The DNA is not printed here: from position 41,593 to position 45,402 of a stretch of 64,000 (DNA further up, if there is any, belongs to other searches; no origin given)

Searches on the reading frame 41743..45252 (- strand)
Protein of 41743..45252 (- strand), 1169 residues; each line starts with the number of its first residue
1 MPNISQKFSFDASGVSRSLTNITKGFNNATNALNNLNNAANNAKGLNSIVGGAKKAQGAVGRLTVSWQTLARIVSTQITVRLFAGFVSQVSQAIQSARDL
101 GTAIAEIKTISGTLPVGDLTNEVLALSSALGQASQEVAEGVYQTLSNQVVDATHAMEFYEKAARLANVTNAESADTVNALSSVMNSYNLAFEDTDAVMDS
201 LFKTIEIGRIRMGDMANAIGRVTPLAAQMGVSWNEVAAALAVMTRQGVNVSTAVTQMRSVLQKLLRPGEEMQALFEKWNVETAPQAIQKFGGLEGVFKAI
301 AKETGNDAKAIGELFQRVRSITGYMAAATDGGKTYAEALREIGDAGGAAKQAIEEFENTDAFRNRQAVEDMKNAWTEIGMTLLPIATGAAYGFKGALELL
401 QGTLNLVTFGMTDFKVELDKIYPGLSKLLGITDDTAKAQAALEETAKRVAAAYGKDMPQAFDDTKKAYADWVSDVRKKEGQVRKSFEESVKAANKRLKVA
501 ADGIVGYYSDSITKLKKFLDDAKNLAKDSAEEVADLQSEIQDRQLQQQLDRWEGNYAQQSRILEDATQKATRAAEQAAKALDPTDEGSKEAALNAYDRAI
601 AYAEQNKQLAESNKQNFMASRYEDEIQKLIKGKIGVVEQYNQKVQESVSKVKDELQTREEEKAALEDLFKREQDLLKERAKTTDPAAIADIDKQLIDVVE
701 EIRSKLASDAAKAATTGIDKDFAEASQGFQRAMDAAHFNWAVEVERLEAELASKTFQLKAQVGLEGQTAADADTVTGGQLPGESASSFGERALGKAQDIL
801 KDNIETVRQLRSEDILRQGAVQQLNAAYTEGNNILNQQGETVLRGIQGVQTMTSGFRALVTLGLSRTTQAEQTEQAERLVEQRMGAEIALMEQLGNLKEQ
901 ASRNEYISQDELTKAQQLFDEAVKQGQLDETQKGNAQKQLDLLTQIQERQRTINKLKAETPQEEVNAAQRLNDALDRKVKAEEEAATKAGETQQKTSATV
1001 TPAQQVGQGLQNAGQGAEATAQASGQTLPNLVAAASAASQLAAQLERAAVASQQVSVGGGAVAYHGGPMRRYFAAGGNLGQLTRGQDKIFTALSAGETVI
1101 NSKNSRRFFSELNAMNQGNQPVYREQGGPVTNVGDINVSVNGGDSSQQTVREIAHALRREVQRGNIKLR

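Call 20: search_protein_families(library=phrogs, proteins=[window:41743-45252:-], max_evalue=0.001)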
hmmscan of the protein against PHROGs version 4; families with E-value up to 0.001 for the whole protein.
window:41743-45252:- (1169 aa): 13 families
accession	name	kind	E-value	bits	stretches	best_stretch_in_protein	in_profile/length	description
phrog_991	-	tail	4.4e-37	128.3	1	19-396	225-596/1966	tail length tape measure protein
phrog_1272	-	tail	1.8e-34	119.8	1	16-400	174-572/1606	tail length tape measure protein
phrog_1533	-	tail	1.6e-32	113.2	1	21-398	166-564/1688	tail length tape measure protein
phrog_23013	-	tail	1.4e-30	106.7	1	95-407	133-442/1379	tail length tape measure protein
phrog_28775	-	tail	1e-25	90.9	1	87-383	48-341/1303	tail length tape measure protein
phrog_28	-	tail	4e-25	89.6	1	17-402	193-593/1228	tail length tape measure protein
phrog_4704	-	tail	3.4e-20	73.3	1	78-359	200-485/625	tail length tape measure protein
phrog_167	-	tail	3.3e-18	65.8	1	17-458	211-586/1555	tail length tape measure protein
phrog_36688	-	tail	1e-16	60.6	1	38-303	12-278/1600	tail length tape measure protein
phrog_14441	-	tail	1.1e-14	55.8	1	34-258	19-240/241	tail length tape measure protein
phrog_1293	-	tail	5.7e-13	48.6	1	19-387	107-490/1424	tail length tape measure protein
phrog_5493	-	tail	1.8e-09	37.5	1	163-274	137-248/1102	tail length tape measure protein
phrog_5218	-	unknown function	3.2e-05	23.2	1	20-280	162-415/1599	-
